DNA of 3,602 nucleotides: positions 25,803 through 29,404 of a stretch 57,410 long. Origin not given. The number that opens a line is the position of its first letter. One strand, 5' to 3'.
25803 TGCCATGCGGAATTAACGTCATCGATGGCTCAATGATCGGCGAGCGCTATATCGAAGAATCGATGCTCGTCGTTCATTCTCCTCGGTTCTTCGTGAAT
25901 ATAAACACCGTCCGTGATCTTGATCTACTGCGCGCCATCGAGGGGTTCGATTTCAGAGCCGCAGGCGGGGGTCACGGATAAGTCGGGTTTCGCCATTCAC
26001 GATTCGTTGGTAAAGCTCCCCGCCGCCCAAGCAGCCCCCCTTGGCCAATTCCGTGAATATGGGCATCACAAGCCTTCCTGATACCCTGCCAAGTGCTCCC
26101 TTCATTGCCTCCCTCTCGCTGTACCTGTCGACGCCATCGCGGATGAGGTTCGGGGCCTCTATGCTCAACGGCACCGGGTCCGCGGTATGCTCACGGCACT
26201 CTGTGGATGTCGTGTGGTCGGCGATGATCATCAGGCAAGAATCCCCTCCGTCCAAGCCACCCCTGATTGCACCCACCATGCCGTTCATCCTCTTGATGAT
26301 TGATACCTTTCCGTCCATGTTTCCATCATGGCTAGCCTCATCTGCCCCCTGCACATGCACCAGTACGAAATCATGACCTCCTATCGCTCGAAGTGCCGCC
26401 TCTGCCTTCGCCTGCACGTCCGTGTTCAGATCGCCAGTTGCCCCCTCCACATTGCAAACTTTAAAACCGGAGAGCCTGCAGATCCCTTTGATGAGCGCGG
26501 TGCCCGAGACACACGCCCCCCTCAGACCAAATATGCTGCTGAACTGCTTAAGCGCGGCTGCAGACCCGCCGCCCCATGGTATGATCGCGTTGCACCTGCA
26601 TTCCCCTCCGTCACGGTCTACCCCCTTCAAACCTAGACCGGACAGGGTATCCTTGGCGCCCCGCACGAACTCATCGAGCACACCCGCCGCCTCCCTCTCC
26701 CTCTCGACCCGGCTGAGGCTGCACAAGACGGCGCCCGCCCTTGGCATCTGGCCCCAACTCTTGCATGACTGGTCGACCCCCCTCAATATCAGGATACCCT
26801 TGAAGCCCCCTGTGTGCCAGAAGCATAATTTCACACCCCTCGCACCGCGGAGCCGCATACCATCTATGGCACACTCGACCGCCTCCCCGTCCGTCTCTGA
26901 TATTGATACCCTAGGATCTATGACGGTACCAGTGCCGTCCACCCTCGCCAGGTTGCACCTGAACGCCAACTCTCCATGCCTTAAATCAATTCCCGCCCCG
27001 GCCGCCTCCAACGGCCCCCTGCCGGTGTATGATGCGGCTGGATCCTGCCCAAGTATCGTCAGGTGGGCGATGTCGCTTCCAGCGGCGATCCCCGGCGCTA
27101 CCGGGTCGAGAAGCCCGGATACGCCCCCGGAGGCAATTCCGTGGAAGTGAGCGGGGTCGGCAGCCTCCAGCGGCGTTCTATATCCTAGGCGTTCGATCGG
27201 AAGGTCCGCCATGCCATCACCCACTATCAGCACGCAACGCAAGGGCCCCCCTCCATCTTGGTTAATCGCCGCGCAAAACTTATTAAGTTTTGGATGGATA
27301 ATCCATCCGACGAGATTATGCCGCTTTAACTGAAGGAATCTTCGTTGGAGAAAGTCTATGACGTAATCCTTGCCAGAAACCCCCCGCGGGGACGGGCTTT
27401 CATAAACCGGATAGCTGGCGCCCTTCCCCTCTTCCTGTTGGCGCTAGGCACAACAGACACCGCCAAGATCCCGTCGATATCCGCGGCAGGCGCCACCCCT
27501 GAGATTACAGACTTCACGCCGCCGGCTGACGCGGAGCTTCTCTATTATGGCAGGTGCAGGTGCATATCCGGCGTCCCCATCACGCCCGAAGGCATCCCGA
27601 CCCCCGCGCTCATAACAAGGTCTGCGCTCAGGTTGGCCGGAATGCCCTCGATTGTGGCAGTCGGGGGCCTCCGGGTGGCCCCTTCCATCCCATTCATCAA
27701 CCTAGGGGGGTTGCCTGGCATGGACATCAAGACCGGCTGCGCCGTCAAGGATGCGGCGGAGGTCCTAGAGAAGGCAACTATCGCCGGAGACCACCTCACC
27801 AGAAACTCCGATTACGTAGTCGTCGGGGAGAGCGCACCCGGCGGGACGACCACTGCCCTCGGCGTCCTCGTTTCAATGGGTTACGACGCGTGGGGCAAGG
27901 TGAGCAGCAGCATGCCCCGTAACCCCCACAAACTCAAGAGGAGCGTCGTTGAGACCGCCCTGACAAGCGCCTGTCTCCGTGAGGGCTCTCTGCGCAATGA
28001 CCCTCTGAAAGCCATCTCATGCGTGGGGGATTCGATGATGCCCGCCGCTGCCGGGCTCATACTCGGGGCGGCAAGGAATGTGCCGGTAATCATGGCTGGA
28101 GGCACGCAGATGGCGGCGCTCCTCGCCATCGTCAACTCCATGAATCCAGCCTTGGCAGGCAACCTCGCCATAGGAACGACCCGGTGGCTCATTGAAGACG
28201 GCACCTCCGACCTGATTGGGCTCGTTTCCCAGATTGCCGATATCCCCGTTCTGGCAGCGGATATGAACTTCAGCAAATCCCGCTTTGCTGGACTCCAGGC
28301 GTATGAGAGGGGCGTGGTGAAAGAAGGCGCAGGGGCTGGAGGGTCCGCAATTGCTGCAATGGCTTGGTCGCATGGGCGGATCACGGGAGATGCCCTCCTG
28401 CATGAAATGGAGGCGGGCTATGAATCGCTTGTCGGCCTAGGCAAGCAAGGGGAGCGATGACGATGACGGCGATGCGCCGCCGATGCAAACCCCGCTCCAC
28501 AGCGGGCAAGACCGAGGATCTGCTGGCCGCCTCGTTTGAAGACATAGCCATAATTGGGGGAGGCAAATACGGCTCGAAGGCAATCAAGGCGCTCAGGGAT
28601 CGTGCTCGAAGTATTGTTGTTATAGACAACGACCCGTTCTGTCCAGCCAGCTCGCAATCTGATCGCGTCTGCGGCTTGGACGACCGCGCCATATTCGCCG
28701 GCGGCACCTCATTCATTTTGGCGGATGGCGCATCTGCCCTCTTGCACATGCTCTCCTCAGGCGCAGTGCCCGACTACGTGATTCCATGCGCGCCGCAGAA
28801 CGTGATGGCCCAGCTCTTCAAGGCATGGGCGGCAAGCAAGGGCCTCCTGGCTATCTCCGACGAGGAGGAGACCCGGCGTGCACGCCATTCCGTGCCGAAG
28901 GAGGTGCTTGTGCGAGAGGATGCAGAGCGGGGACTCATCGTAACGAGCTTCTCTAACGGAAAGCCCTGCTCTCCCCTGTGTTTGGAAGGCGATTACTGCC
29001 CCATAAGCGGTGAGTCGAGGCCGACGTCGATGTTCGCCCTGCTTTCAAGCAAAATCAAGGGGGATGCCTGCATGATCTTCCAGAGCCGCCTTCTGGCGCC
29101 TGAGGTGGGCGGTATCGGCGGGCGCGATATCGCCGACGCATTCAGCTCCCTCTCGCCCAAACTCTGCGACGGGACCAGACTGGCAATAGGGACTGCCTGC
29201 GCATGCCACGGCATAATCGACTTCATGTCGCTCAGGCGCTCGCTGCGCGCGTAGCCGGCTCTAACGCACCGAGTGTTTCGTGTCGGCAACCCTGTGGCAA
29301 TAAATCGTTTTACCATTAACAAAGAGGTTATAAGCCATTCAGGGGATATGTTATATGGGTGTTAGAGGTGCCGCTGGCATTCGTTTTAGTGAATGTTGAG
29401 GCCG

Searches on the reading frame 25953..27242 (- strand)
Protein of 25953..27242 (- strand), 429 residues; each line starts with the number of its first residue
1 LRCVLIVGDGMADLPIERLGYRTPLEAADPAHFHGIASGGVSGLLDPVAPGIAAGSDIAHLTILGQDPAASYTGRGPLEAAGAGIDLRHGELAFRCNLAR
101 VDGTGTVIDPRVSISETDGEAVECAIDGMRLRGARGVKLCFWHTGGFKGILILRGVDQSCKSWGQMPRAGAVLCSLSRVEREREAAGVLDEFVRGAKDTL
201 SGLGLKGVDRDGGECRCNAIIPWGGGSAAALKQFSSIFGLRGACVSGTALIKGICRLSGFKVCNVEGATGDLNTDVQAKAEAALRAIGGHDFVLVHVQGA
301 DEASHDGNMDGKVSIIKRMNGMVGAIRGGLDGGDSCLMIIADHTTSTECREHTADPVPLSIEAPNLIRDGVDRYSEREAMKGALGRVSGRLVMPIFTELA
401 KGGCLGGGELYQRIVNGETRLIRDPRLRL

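Call 71: search_protein_families(library=pfam, proteins=[window:25953-27242:-])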
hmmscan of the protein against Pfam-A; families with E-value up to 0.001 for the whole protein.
window:25953-27242:- (429 aa): 2 families
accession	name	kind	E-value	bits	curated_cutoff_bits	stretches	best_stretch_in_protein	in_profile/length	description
PF01676.23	Metalloenzyme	-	7.4e-38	130.9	24.3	1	1-396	1-249/252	Metalloenzyme superfamily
PF10143.14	PhosphMutase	-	9.8e-31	107.4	21.5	1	37-201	1-165/170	2,3-bisphosphoglycerate-independent phosphoglycerate mutase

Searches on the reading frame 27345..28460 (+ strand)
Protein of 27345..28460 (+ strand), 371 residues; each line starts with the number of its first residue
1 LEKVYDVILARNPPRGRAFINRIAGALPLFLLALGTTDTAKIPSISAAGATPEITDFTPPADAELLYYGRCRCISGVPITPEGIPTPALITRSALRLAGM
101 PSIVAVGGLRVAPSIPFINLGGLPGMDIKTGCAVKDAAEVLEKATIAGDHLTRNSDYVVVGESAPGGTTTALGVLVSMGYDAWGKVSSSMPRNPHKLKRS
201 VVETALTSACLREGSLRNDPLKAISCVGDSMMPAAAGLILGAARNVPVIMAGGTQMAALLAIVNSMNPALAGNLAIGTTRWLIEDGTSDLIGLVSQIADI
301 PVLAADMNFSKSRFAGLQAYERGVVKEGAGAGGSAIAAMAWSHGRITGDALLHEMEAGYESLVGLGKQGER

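Call 71: search_protein_families(library=pfam, proteins=[window:27345-28460:+])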
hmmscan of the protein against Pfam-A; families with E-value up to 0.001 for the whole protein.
window:27345-28460:+ (371 aa): 1 family
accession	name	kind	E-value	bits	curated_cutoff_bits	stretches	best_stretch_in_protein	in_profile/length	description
PF02277.22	DBI_PRT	-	1.5e-07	31.4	22.6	1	146-271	144-265/329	Phosphoribosyltransferase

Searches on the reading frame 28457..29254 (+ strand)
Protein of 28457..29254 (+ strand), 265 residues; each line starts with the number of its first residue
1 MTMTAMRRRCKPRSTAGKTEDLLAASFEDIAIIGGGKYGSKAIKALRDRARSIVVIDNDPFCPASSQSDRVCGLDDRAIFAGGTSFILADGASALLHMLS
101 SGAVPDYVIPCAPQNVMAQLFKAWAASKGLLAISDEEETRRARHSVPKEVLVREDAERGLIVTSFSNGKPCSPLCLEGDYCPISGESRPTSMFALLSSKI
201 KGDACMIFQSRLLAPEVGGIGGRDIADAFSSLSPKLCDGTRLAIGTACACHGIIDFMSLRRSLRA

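Call 71: search_protein_families(library=pfam, proteins=[window:28457-29254:+])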
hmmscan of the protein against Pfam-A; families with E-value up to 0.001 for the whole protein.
window:28457-29254:+ (265 aa): 1 family
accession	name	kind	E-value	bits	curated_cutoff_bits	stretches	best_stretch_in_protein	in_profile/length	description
PF02254.24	TrkA_N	-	0.00076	20.2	23.8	0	30-60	1-31/116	TrkA-N domain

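Call 76: search_protein_families(library=ncbifam, max_evalue=0.01, proteins=[window:28457-29254:+])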
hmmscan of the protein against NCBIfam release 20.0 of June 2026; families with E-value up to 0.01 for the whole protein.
window:28457-29254:+ (265 aa): 1 family
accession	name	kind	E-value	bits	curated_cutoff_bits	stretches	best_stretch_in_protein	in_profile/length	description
NF004939.0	PRK06292.1-1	equivalog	0.0031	16.3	435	1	29-61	7-39/476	dihydrolipoyl dehydrogenase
